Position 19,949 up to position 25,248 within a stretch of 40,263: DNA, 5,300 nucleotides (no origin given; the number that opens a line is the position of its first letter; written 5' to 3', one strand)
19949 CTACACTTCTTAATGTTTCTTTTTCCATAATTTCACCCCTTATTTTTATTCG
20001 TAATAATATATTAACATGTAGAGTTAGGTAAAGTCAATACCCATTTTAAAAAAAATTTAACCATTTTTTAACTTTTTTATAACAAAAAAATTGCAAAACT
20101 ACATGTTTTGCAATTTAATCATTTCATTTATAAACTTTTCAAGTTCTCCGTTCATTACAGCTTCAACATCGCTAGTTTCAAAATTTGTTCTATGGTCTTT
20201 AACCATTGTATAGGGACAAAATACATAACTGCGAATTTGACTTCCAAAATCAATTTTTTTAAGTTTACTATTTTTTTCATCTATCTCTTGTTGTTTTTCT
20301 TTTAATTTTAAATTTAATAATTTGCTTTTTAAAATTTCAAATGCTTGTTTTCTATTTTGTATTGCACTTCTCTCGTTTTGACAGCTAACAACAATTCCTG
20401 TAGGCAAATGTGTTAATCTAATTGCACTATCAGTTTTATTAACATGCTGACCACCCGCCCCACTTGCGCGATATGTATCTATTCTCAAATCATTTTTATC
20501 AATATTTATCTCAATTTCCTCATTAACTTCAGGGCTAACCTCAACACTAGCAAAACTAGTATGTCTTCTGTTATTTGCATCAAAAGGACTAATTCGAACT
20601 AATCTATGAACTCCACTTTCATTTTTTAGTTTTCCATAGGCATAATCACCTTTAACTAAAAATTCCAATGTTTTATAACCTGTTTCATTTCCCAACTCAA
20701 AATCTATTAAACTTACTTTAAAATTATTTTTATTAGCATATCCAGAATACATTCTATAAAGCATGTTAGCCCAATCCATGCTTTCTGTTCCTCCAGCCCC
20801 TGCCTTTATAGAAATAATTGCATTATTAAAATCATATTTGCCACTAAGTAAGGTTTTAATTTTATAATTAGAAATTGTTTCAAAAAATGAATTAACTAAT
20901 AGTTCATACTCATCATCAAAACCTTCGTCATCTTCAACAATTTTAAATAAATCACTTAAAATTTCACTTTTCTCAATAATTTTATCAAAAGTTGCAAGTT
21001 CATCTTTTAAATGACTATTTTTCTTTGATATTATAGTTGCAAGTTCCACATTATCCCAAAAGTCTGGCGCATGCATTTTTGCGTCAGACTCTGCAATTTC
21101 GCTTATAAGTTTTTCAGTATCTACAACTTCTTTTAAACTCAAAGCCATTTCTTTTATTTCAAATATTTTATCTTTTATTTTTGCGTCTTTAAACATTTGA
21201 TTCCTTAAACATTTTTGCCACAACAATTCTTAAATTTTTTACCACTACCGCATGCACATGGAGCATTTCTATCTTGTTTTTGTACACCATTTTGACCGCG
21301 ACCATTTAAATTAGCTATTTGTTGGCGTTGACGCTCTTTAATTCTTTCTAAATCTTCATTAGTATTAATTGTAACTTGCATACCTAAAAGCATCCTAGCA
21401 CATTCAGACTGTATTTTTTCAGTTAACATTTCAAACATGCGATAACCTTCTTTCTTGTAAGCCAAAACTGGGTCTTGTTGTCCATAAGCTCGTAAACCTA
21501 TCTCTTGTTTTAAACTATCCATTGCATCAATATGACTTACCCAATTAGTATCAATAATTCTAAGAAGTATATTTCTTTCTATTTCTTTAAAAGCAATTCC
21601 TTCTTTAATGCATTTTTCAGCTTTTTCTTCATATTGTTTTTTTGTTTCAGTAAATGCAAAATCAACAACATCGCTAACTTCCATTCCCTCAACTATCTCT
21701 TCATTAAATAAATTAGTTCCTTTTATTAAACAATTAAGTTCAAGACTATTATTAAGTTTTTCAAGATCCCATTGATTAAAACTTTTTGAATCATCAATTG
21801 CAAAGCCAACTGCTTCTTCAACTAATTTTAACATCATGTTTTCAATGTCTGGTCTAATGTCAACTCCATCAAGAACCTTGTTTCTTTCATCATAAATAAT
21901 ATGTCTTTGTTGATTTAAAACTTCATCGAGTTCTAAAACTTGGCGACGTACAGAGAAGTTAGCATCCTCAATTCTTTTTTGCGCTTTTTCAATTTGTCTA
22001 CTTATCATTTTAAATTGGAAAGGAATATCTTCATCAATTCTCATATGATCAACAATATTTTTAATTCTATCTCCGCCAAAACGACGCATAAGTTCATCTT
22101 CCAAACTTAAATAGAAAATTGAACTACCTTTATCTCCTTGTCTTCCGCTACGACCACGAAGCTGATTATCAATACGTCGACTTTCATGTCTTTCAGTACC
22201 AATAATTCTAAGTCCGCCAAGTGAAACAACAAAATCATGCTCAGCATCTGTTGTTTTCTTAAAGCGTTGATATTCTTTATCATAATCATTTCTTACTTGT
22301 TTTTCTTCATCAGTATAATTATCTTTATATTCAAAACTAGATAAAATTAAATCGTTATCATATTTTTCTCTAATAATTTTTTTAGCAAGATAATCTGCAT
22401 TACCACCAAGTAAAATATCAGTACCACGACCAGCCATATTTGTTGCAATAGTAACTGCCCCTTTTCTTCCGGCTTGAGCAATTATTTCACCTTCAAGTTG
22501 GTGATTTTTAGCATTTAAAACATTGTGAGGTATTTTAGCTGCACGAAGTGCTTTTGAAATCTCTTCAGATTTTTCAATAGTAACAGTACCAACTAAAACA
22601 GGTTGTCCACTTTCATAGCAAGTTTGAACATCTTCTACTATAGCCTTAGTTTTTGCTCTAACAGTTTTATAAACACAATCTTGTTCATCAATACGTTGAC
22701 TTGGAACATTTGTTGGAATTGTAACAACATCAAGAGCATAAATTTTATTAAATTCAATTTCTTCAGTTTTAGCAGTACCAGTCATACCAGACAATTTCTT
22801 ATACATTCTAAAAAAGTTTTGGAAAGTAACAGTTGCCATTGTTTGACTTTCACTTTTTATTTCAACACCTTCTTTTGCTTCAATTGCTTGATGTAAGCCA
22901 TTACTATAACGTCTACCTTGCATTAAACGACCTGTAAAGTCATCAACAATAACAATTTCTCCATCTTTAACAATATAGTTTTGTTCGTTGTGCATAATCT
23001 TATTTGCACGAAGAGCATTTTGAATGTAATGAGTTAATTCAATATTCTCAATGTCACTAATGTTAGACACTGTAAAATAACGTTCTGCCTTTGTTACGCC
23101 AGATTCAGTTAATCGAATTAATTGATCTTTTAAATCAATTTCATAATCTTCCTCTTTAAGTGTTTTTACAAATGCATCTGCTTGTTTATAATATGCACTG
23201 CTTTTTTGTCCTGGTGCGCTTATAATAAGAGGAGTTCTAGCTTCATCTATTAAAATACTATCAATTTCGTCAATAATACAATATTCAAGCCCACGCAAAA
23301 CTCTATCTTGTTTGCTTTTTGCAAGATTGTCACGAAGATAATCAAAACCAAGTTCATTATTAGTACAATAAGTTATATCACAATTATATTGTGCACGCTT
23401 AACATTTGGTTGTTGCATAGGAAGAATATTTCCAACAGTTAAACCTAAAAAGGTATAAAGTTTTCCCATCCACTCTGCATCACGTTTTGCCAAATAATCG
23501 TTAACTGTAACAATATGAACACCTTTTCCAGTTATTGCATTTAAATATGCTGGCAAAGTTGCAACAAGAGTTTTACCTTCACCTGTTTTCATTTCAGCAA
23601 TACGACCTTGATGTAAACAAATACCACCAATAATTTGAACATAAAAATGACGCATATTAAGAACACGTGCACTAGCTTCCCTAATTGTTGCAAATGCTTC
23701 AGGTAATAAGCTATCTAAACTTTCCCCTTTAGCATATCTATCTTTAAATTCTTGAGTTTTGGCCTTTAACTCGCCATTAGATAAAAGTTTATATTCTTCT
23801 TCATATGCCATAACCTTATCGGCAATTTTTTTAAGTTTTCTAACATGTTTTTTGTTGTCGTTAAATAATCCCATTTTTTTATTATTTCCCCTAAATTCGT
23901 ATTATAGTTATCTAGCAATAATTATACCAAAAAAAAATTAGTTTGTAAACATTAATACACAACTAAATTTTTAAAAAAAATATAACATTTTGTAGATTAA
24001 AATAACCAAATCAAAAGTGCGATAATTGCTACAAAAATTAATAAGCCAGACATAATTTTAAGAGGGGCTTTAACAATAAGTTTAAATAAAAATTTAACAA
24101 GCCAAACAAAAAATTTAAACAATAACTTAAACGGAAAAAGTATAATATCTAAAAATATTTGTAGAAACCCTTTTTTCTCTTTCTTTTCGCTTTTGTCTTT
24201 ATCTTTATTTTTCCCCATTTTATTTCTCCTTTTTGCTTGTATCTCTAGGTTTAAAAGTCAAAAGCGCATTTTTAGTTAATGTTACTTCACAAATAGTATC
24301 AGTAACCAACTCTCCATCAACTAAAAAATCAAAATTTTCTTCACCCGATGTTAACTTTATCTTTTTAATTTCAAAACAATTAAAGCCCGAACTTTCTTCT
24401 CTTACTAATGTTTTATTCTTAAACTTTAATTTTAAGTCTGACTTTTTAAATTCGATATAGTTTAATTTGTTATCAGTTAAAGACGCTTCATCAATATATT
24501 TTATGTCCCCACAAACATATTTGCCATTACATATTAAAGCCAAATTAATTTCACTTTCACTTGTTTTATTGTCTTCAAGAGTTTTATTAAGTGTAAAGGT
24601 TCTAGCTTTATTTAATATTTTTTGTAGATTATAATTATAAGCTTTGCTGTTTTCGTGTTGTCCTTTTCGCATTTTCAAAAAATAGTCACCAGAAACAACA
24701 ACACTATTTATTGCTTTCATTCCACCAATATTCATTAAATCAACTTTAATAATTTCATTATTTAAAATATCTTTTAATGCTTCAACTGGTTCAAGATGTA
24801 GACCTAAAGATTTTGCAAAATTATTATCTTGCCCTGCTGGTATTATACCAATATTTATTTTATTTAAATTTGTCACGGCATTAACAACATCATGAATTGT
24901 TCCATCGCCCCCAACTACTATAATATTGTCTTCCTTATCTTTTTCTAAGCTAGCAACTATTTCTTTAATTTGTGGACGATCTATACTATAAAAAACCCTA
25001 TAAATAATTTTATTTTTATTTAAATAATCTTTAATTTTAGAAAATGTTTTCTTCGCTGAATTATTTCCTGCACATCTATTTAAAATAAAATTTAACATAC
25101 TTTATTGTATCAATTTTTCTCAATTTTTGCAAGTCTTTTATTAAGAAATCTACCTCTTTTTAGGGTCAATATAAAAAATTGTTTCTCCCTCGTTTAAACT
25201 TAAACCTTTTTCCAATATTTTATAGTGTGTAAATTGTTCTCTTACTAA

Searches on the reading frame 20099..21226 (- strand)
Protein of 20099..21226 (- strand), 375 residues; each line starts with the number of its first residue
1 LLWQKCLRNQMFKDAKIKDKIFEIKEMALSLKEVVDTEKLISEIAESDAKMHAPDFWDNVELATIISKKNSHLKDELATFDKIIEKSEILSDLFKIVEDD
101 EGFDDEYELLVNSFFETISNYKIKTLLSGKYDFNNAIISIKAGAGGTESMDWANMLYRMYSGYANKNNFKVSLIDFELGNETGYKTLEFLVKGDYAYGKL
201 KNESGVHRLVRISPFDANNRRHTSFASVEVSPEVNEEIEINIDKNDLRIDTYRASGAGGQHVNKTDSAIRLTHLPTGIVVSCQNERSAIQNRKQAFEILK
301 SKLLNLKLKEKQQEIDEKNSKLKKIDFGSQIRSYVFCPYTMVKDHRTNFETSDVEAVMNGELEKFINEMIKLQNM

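Call 70: search_protein_families(library=pfam, proteins=[window:20099-21226:-], max_evalue=0.001)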
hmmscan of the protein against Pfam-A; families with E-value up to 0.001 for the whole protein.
window:20099-21226:- (375 aa): 2 families
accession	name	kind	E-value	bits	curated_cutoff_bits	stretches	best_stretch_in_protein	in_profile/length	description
PF03462.23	PCRF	-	2.6e-52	177.9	24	1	42-228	3-194/194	PCRF domain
PF00472.26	RF-1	-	5.8e-43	146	35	1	236-346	1-116/116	RF-1 domain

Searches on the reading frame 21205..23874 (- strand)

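Call 70: search_protein_families(library=pfam, proteins=[window:21205-23874:-], max_evalue=0.001)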
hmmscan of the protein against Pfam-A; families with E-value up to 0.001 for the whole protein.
window:21205-23874:- (889 aa): 6 families
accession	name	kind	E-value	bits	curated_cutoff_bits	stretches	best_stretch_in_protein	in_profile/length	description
PF07517.20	SecA_DEAD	-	5.8e-130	433.2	24.6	1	5-376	7-290/290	SecA DEAD-like domain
PF21090.3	P-loop_SecA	-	2e-88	295.8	27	1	391-616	1-205/205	SecA P-loop domain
PF07516.18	SecA_SW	-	7.7e-60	202.8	26.7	1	620-832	3-199/200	SecA Wing and Scaffold domain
PF01043.26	SecA_PP_bind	-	7.7e-41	139.6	23.5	1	225-332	2-110/110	SecA preprotein cross-linking domain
PF00270.35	DEAD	-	2.7e-10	40.7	26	1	92-209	18-131/167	DEAD/DEAH box helicase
PF02810.21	SEC-C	-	1.2e-06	28.7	20.4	1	869-887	1-19/19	SEC-C motif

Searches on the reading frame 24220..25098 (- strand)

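Call 70: search_protein_families(library=pfam, proteins=[window:24220-25098:-], max_evalue=0.001)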
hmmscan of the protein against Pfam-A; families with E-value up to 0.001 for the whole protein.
window:24220-25098:- (292 aa): 3 families
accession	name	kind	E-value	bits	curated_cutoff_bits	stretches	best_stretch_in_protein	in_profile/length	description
PF00781.29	DAGK_cat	-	7.2e-28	97.1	23.6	1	4-123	4-124/125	Diacylglycerol kinase catalytic domain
PF01513.26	NAD_kinase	-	6.6e-05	23.7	25.5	1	32-90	59-106/130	ATP-NAD kinase N-terminal domain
PF00365.25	PFK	-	0.00023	21.1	30.9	1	41-95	77-130/277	Phosphofructokinase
